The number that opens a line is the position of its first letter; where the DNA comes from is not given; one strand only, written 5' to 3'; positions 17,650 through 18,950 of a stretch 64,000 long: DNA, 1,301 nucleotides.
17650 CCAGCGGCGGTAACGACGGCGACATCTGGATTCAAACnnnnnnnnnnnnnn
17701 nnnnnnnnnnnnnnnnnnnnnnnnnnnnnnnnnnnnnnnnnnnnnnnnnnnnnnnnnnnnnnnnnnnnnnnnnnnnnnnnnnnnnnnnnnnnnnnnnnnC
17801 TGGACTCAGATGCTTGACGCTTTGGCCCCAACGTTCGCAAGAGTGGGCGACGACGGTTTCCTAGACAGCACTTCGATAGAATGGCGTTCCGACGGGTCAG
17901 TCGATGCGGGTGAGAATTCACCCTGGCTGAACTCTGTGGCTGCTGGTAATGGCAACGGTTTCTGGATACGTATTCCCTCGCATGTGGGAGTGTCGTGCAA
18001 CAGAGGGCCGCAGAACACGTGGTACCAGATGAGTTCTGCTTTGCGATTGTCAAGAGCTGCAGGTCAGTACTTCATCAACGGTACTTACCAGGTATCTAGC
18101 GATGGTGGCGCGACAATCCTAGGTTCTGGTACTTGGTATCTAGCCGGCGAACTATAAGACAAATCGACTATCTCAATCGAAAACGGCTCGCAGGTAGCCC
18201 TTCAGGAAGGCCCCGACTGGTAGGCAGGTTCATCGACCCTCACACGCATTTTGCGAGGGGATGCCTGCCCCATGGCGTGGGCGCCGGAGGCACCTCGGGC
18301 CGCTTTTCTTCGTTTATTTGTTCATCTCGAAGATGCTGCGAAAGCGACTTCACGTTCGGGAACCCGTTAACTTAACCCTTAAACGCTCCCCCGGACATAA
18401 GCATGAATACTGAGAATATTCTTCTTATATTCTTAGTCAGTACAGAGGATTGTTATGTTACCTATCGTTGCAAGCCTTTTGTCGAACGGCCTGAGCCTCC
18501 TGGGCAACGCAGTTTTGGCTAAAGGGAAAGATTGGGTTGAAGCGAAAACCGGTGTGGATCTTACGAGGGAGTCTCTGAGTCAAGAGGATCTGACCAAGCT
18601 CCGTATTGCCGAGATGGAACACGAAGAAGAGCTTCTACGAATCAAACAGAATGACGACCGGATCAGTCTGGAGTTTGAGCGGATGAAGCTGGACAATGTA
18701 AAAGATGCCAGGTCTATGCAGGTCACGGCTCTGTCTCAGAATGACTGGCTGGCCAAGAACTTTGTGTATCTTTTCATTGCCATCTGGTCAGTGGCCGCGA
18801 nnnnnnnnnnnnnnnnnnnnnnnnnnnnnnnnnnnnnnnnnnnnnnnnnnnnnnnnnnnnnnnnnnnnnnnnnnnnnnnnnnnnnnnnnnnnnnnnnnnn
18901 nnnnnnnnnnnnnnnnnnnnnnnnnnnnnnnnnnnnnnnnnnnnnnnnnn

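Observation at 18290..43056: Perfect 33-bp inverted-repeat pair separated by 24.7 kb, bracketing the lysis, early, RNAP and replication region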

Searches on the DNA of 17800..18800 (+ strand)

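Call 5: search_dna_similar(query=window:17800-18800:+, collection=phages, mode=near, max_rows=30)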
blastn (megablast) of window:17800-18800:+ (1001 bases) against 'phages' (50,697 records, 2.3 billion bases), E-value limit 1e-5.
No match.

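Call 30: search_rna_families(source=window, start=18000, end=18500, threshold=evalue, max_evalue=10)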
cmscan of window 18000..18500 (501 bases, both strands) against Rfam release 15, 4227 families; matches with E-value up to 10: 1.
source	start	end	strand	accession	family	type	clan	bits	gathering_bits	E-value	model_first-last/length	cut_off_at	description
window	18347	18417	+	RF00097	snoR71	Gene; snRNA; snoRNA; CD-box;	-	14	40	6.8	1-107/107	no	Plant small nucleolar RNA R71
